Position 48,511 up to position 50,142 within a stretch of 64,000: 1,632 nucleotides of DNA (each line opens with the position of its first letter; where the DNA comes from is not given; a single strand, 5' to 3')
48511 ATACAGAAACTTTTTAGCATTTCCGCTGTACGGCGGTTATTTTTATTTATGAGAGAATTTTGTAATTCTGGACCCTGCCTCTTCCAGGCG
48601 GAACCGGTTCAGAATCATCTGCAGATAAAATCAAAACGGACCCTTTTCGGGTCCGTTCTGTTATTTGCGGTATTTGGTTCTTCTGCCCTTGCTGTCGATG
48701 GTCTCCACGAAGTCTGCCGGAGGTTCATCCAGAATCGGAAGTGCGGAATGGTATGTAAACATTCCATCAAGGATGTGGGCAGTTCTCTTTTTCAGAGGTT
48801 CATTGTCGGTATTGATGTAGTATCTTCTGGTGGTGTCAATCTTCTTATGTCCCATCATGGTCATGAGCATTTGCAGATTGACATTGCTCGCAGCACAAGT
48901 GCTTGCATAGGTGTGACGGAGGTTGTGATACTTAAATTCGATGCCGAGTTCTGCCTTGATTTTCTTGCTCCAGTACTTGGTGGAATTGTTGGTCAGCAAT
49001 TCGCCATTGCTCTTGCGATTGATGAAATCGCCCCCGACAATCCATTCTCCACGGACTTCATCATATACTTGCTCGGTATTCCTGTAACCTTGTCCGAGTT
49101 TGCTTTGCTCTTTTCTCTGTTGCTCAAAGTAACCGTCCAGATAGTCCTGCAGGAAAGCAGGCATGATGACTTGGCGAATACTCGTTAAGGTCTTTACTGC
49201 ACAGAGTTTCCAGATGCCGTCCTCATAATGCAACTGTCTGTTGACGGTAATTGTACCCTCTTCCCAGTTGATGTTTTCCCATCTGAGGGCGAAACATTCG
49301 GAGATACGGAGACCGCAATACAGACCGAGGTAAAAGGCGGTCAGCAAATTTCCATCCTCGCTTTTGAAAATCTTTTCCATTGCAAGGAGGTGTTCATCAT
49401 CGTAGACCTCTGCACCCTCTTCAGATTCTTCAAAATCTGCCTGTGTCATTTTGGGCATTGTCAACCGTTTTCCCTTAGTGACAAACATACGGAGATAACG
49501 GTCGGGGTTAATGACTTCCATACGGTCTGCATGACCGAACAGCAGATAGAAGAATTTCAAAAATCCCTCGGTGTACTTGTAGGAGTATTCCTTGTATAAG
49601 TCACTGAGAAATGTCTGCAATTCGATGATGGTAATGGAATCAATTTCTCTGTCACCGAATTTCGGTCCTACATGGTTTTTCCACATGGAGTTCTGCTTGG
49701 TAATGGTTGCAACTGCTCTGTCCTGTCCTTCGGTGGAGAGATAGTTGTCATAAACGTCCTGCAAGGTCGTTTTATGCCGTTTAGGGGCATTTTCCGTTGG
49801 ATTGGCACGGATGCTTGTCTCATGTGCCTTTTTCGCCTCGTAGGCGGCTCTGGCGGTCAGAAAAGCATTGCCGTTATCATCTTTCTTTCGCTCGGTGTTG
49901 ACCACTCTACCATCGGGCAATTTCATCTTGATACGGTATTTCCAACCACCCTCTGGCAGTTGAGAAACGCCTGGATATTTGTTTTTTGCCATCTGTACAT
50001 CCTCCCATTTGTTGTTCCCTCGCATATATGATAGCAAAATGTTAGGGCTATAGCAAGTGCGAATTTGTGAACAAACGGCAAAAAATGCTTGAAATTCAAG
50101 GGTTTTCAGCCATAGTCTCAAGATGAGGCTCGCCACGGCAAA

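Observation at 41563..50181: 8.6-kb integrative mobilizable element (Int + MobV + RepL + R-M) inserted in the 3' end of the reverse-rubrerythrin gene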

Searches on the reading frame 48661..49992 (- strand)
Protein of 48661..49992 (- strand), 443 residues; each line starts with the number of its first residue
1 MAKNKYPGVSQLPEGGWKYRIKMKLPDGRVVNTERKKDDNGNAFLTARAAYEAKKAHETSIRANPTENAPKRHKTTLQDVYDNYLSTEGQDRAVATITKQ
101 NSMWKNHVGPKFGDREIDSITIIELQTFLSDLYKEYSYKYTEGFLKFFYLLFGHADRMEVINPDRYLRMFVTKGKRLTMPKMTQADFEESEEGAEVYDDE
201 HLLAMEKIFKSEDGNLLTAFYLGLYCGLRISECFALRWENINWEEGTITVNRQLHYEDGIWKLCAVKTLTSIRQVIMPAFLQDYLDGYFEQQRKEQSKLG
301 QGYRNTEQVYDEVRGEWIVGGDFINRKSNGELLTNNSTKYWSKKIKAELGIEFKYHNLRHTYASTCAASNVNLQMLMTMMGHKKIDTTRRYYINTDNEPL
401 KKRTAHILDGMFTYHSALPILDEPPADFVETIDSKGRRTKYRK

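Call 7: search_protein_families(library=pfam, proteins=[window:48661-49992:-], max_evalue=0.01)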
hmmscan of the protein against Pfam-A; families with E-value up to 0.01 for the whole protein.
window:48661-49992:- (443 aa): 2 families
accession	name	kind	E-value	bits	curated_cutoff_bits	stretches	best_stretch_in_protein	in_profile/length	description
PF00589.27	Phage_integrase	-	4.2e-18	66.2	27.1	1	210-396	18-170/172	Phage integrase family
PF14659.12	Phage_int_SAM_3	-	1.4e-07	32.1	22.6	1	76-132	1-57/58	Phage integrase, N-terminal SAM-like domain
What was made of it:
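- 48661..49992 (-): Tyrosine integrase (443 aa) with an N-terminal extension and a SAM-like core-binding domain. PF00589 and PF14659 (call 7).
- Checked: The integrase ORF 48661-49992(-) abuts the right copy (PF00589 4e-18, PF14659) (call 7).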

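Call 13: find_encoding_contigs(protein=window:48661-49992:-, flank=10000, max_places=10)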
Protein window:48661-49992:- (443 aa): no gene with exactly this product is on record in the collection.

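Call 21: find_homologous_proteins(query=window:48661-49992:-, max_evalue=1e-20)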
Query window:48661-49992:- (443 aa): 287 proteins with E <= 1e-20 among 2617 candidates; the best 120 are listed.
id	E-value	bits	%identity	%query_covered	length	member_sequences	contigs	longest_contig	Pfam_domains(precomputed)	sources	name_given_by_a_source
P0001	0.0e+0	1029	100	100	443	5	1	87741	PF14659.13,PF00589.28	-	-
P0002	3.8e-226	769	74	99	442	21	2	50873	PF14659.13,PF00589.28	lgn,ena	-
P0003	4.0e-211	719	71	99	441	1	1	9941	PF14659.13,PF00589.28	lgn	-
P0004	1.4e-196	672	65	99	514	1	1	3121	PF14659.13,PF00589.28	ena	-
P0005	6.1e-195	666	65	99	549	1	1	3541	PF14659.13,PF00589.28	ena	-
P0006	9.6e-194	662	65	99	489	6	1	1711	PF00589.28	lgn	-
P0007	2.8e-193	661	64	99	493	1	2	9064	PF14659.13,PF00589.28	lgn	-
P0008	8.0e-192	656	65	99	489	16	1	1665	PF14659.13,PF00589.28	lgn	-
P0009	8.8e-192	656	64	99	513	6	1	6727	PF14659.13,PF00589.28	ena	-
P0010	3.7e-190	650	65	99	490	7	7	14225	PF14659.13,PF00589.28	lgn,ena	-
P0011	5.1e-190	650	64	99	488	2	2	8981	PF14659.13,PF00589.28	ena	-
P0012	7.6e-185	633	64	99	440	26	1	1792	PF14659.13,PF00589.28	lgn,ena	-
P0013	4.5e-184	630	61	99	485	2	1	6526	PF14659.13,PF00589.28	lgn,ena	-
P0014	3.6e-179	614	62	99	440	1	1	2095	PF14659.13,PF00589.28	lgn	-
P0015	4.5e-178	610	61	99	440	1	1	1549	PF00589.28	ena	-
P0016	9.5e-177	606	63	94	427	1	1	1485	PF00589.28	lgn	-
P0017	1.8e-176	605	62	99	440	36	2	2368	PF14659.13,PF00589.28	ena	-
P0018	1.9e-171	589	59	99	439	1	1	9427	PF00589.28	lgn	-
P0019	3.0e-170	585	59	99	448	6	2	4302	PF00589.28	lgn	-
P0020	2.1e-169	582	61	94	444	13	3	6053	PF14659.13,PF00589.28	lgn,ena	-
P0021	1.7e-168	579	59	99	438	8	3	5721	PF14659.13,PF00589.28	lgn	-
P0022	4.3e-168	578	58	99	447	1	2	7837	PF00589.28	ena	-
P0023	5.8e-168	577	60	95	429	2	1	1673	PF14659.13,PF00589.28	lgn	-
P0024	1.5e-167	576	58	99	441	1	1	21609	PF00589.28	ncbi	-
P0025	4.2e-167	574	58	99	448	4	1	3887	PF00589.28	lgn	-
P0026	5.8e-167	574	59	99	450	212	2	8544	PF00589.28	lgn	-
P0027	8.1e-167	573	58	99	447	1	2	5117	PF00589.28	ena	-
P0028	2.3e-166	572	58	99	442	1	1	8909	PF00589.28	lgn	-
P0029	5.2e-166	571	59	99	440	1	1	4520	PF00589.28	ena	-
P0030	1.3e-165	569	88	62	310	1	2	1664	PF14659.13,PF00589.28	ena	-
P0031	2.0e-165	569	59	99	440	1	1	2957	PF00589.28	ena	-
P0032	3.1e-165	568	60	93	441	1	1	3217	PF14659.13,PF00589.28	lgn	-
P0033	3.3e-165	568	59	99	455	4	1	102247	PF00589.28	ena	-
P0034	4.2e-165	568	59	93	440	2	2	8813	PF14659.13,PF00589.28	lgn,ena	-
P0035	8.8e-165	567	60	93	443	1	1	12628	PF14659.13,PF00589.28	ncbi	-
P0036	1.1e-164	566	59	99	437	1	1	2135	PF00589.28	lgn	-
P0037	3.0e-164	565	58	99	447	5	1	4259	PF00589.28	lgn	-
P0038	5.0e-164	564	59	99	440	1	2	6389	PF00589.28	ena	-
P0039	6.1e-164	564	58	99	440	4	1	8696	PF00589.28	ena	-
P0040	7.1e-163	560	58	93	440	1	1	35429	PF14659.13,PF00589.28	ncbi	-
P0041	1.6e-162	559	60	93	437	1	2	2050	PF14659.13,PF00589.28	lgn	-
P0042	2.0e-162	559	60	93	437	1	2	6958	PF14659.13,PF00589.28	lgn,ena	-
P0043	2.1e-162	559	58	99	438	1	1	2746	PF00589.28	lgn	-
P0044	2.4e-162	559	60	93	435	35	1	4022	PF14659.13,PF00589.28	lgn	-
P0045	2.7e-162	559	60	93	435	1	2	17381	PF14659.13,PF00589.28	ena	-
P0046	5.8e-162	557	60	93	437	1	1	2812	PF14659.13,PF00589.28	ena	-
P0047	7.5e-162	557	60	93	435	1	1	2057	PF14659.13,PF00589.28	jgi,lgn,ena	-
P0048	1.7e-161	556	60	93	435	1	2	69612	PF14659.13,PF00589.28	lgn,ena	-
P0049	2.0e-161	556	58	99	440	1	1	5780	PF00589.28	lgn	-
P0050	2.3e-161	555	60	93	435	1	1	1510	PF14659.13,PF00589.28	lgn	-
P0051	2.5e-161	555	57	99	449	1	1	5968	PF00589.28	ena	-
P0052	1.2e-160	553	58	93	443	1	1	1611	PF14659.13,PF00589.28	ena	-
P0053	1.5e-160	553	58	94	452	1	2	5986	PF14659.13,PF00589.28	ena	-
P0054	3.8e-160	551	59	93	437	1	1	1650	PF14659.13,PF00589.28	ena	-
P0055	4.8e-160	551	60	93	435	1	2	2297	PF14659.13,PF00589.28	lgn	-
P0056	5.1e-160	551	60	93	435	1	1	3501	PF14659.13,PF00589.28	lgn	-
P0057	8.2e-160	550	60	93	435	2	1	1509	PF14659.13,PF00589.28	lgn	-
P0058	9.2e-160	550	60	93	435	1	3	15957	PF14659.13,PF00589.28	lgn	-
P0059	2.4e-159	549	59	93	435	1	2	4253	PF14659.13,PF00589.28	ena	-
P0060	3.1e-159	548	58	93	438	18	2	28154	PF14659.13,PF00589.28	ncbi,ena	-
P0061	4.0e-159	548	59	93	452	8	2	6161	PF14659.13,PF00589.28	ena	-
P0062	2.0e-158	546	58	93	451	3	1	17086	PF14659.13,PF00589.28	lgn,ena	-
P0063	2.5e-158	545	58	93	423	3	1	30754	PF14659.13,PF00589.28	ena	-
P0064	2.9e-157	542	58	93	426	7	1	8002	PF00589.28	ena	-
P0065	1.7e-156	539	57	93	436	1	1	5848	PF14659.13,PF00589.28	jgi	jgi:integrase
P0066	3.7e-155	535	56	94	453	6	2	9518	PF14659.13,PF00589.28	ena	-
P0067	4.1e-155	535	58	93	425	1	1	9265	PF14659.13,PF00589.28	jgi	jgi:integrase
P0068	5.3e-155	534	57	93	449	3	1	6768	PF14659.13,PF00589.28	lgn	-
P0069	8.0e-155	534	58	95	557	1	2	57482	PF14659.13,PF00589.28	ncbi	-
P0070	1.1e-154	533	55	94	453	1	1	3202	PF14659.13,PF00589.28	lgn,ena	-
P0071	1.6e-154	533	56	98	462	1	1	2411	PF14659.13,PF00589.28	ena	-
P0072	3.9e-154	532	57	92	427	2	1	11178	PF14659.13,PF00589.28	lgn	-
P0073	1.3e-153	530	57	95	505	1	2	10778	PF14659.13,PF00589.28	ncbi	-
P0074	3.6e-153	528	55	94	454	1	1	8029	PF14659.13,PF00589.28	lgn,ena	-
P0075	8.1e-153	527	55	99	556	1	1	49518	PF14659.13,PF00589.28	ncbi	-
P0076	9.7e-153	527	56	93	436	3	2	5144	PF14659.13,PF00589.28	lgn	-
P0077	1.4e-152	527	58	92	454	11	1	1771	PF14659.13,PF00589.28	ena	-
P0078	1.6e-152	526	55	93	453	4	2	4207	PF14659.13,PF00589.28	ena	-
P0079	2.4e-152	526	57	93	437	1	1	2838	PF14659.13,PF00589.28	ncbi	-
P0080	2.9e-152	525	56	99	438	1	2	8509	PF00589.28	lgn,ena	-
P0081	3.0e-152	525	65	76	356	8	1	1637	PF14659.13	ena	-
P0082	4.8e-152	525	56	94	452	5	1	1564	PF14659.13,PF00589.28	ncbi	-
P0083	7.0e-151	521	56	93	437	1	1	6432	PF14659.13,PF00589.28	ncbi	-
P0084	9.6e-151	520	56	93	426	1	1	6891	PF14659.13,PF00589.28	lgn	-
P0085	1.0e-150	520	55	93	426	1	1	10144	PF14659.13,PF00589.28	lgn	-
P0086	1.4e-150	520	54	94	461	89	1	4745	PF14659.13,PF00589.28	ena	-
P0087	1.6e-150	520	57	92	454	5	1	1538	PF14659.13,PF00589.28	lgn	-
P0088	1.7e-150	520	56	93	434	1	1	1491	PF00589.28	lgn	-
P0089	5.8e-150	518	57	93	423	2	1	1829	PF14659.13,PF00589.28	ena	-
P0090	6.0e-150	518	56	92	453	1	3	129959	PF14659.13,PF00589.28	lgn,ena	-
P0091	3.0e-149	516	54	95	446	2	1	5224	PF14659.13,PF00589.28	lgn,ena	-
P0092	4.8e-149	515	57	93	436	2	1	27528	PF14659.13,PF00589.28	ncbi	-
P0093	8.9e-149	514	56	92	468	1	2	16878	PF14659.13,PF00589.28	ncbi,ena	-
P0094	2.3e-148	513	56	93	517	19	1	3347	PF14659.13,PF00589.28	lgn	-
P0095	1.6e-147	510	53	95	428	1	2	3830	PF14659.13,PF00589.28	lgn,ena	-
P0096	6.0e-147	508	55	92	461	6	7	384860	PF14659.13,PF00589.28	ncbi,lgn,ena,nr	ncbi:MAG: site-specific integrase [Clostridia bacterium]|nr:site-specific integrase [Clostridia bact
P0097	6.3e-147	508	55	93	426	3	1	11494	PF00589.28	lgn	-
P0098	9.7e-147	507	55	94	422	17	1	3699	PF00589.28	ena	-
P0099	9.0e-146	504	53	94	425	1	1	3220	PF00589.28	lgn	-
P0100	1.9e-145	503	53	95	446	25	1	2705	PF14659.13,PF00589.28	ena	-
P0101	3.1e-145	502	55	92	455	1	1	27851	PF14659.13,PF00589.28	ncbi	-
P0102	3.9e-144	499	54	88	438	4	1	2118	PF14659.13,PF00589.28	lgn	-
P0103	5.7e-144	498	55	93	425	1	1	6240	PF14659.13,PF00589.28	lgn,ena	-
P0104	2.9e-143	496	53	93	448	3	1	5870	PF14659.13,PF00589.28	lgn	-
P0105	3.4e-143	496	53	94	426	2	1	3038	PF14659.13,PF00589.28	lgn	-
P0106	7.1e-143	495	56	92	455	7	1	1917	PF14659.13,PF00589.28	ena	-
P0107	3.4e-142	492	54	92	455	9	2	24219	PF14659.13,PF00589.28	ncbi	-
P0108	4.6e-142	492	54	92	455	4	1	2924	PF14659.13,PF00589.28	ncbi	-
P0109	2.2e-141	490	61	81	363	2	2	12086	PF14659.13,PF00589.28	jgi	-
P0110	4.6e-141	489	60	85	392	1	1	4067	PF00589.28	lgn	-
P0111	4.7e-141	489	53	93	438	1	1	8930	PF14659.13,PF00589.28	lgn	-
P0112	6.1e-141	488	55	89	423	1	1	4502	PF14659.13,PF00589.28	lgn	-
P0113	1.2e-139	484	53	93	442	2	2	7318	PF00589.28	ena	-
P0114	1.2e-139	484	52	92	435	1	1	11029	PF00589.28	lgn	-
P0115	5.7e-139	482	54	92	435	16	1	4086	PF14659.13,PF00589.28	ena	-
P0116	1.4e-138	480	51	95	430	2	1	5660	PF00589.28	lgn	-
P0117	3.0e-138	479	54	92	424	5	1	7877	PF14659.13,PF00589.28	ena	-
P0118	1.8e-137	477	52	99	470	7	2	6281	PF14659.13,PF00589.28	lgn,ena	-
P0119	2.1e-136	473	49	99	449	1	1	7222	PF00589.28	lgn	-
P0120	6.4e-135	468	60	77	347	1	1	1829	PF00589.28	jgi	jgi:integrase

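Call 22: list_cluster_members(proteins=[P0001, P0002, P0030])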
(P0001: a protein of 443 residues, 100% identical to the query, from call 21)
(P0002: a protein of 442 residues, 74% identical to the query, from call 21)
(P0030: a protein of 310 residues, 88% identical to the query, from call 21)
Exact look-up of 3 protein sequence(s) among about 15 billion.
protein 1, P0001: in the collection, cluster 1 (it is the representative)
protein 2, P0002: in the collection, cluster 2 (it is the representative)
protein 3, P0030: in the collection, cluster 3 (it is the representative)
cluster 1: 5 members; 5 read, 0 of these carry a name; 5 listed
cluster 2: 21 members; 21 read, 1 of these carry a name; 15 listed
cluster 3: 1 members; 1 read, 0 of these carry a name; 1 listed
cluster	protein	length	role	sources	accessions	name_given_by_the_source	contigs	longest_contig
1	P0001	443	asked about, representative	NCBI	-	-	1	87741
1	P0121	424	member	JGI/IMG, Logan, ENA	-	-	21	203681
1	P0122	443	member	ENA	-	-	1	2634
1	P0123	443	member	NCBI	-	-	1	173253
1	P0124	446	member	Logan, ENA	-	-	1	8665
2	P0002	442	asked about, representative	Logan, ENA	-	-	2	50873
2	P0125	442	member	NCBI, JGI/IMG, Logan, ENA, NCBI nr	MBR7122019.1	MAG: site-specific integrase [Oscillospiraceae bacterium] | site-specific integrase [Oscillospiraceae bacterium]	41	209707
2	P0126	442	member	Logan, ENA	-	-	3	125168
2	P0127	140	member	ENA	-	-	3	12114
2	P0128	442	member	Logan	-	-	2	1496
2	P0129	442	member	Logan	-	-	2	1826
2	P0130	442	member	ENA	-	-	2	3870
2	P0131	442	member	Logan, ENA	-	-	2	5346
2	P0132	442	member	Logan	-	-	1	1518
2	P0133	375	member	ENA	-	-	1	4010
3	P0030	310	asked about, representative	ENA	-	-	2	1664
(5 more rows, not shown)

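Call 23: find_encoding_contigs(protein=P0121, flank=10000, max_places=10)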
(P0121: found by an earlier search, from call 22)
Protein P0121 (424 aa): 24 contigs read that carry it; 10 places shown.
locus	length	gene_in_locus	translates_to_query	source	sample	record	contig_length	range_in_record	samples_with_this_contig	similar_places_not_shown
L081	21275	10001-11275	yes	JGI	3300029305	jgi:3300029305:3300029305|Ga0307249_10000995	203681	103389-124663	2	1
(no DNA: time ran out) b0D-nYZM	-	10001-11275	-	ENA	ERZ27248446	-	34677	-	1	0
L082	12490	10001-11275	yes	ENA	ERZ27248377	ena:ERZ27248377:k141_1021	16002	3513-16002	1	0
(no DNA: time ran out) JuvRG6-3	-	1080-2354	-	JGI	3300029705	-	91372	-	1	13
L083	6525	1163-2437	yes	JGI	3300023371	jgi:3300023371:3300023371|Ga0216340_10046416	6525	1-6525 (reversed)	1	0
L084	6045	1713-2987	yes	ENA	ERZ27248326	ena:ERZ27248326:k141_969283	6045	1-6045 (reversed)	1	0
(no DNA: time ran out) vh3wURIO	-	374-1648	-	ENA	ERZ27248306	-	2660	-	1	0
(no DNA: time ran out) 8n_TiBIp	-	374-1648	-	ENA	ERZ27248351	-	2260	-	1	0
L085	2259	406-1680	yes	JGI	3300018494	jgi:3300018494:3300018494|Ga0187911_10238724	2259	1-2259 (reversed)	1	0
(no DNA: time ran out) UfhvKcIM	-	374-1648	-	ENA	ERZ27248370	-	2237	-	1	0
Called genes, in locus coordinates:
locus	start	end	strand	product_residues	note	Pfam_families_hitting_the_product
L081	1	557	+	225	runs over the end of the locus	PF19567:CpsB_CapC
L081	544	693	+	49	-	-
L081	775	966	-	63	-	PF10133:CooT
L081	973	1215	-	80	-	PF26551:DUF8180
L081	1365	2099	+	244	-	PF00005:ABC_tran, PF02463:SMC_N (weak), PF13304:AAA_21 (weak)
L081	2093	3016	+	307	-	PF01458:SUFBD_core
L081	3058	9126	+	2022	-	PF00082:Peptidase_S8, PF02225:PA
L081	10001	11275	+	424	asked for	PF14659:Phage_int_SAM_3, PF00589:Phage_integrase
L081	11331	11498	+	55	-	-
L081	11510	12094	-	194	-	-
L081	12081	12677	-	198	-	PF00440:TetR_N (weak), PF14278:TetR_C_8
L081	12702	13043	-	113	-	-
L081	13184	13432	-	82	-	-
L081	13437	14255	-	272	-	PF01076:Mob_Pre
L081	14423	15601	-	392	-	PF01719:Rep_OBD, PF00910:RNA_helicase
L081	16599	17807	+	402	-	PF00589:Phage_integrase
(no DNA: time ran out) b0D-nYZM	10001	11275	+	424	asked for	PF14659:Phage_int_SAM_3, PF00589:Phage_integrase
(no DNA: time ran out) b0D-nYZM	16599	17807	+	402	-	PF00589:Phage_integrase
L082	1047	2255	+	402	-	PF00589:Phage_integrase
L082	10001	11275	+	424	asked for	PF14659:Phage_int_SAM_3, PF00589:Phage_integrase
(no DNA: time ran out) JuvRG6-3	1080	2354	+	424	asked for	PF14659:Phage_int_SAM_3, PF00589:Phage_integrase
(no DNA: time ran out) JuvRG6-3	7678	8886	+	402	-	PF00589:Phage_integrase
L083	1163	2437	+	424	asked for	PF14659:Phage_int_SAM_3, PF00589:Phage_integrase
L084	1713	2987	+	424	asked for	PF14659:Phage_int_SAM_3, PF00589:Phage_integrase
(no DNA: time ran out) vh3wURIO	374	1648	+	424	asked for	PF14659:Phage_int_SAM_3, PF00589:Phage_integrase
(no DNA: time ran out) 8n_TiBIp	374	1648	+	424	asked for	PF14659:Phage_int_SAM_3, PF00589:Phage_integrase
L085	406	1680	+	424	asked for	PF14659:Phage_int_SAM_3, PF00589:Phage_integrase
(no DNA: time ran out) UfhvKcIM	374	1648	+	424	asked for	PF14659:Phage_int_SAM_3, PF00589:Phage_integrase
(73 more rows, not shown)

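Call 24: find_encoding_contigs(protein=P0123, flank=10000, max_places=5)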
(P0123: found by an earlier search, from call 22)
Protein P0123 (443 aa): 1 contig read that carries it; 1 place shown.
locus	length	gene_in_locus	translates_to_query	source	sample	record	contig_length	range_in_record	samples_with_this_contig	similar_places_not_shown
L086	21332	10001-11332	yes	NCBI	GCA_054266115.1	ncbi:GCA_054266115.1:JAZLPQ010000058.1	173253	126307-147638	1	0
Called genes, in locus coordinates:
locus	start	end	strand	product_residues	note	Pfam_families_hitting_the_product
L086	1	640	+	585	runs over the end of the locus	PF01301:Glyco_hydro_35, PF02449:Glyco_hydro_42, PF21317:BetaGal_ABD_1, PF21467:BetaGal_gal-bd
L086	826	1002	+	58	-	PF01165:Ribosomal_S21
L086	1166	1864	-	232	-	PF01259:SAICAR_synt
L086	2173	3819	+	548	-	PF13088:BNR_2 (faint), PF02012:BNR (faint)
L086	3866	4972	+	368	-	PF25852:DUF6242_C (faint), PF13088:BNR_2 (faint), PF02012:BNR (faint)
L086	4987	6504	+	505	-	PF00657:Lipase_GDSL, PF04311:DUF459 (faint), PF13472:Lipase_GDSL_2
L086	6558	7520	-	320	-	PF01208:URO-D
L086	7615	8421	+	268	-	PF02311:AraC_binding, PF07883:Cupin_2 (weak), PF12833:HTH_18, PF00165:HTH_AraC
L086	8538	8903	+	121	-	PF06803:DUF1232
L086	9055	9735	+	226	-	-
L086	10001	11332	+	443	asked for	PF14659:Phage_int_SAM_3 (weak), PF00589:Phage_integrase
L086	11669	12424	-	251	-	PF13349:DUF4097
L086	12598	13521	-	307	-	PF03382:DUF285 (faint), PF13306:LRR_5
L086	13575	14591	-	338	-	PF01076:Mob_Pre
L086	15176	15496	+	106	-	-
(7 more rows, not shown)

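Call 30: find_related_loci(query=window:48661-49992:-, collection=metagenome_contigs, flank=10000)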
Query window:48661-49992:- (443 aa) in metagenome_contigs; peptide patterns used: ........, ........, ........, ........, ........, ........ (x = any residue, [..] = any of these).
70 stretches matched a pattern; 1 encode a relative of the query (tblastn E <= 1e-3); 1 distinct loci.
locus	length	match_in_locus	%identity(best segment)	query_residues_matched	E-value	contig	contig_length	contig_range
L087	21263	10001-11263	55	5-412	6e-157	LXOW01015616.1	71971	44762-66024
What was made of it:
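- Tried and rejected: The integrase-based metagenome scan gave a single locus, L087 (call 30).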

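Call 31: find_encoding_contigs(protein=P0125, flank=10000, max_places=8)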
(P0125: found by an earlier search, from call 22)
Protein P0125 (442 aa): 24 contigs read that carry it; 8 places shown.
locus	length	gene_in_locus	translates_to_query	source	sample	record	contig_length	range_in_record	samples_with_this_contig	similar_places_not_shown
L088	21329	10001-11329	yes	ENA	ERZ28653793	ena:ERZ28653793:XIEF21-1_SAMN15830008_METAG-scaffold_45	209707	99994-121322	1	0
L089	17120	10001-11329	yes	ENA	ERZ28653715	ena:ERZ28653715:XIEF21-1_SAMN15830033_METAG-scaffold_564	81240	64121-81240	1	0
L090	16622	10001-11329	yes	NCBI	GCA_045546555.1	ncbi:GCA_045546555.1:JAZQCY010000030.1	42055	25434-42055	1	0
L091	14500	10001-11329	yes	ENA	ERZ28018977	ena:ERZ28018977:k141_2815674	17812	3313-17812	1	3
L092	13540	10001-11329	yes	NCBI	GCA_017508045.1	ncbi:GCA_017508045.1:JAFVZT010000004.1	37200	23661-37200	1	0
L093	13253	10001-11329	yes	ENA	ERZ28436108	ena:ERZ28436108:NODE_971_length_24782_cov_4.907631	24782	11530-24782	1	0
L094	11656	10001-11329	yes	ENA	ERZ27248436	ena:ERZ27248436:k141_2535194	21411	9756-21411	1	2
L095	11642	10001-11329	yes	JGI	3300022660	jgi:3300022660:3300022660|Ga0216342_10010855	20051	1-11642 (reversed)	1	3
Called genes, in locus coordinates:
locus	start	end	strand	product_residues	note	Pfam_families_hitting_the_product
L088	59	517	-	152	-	PF25084:LbH_EIF2B, PF25087:GMPPB_C, PF00132:Hexapep, PF14602:Hexapep_2 (weak)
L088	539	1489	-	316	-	-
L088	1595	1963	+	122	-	-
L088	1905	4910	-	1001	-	PF00005:ABC_tran, PF02687:FtsX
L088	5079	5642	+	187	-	PF00440:TetR_N (weak), PF14278:TetR_C_8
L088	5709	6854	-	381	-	-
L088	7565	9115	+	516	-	PF12072:RNase_Y_N, PF00013:KH_1 (weak), PF01966:HD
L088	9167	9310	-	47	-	-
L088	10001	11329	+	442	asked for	PF14659:Phage_int_SAM_3, PF00589:Phage_integrase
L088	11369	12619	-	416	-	PF01719:Rep_OBD, PF00910:RNA_helicase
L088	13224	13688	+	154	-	PF00583:Acetyltransf_1, PF13673:Acetyltransf_10 (faint), PF13508:Acetyltransf_7 (weak)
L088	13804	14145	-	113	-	-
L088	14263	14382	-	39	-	-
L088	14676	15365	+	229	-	PF01076:Mob_Pre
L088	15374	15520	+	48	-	-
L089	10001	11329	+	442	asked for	PF14659:Phage_int_SAM_3, PF00589:Phage_integrase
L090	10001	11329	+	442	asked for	PF14659:Phage_int_SAM_3, PF00589:Phage_integrase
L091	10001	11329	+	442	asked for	PF14659:Phage_int_SAM_3, PF00589:Phage_integrase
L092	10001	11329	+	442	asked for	PF14659:Phage_int_SAM_3, PF00589:Phage_integrase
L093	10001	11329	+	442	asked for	PF14659:Phage_int_SAM_3, PF00589:Phage_integrase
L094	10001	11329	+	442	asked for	PF14659:Phage_int_SAM_3, PF00589:Phage_integrase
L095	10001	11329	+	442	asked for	PF14659:Phage_int_SAM_3, PF00589:Phage_integrase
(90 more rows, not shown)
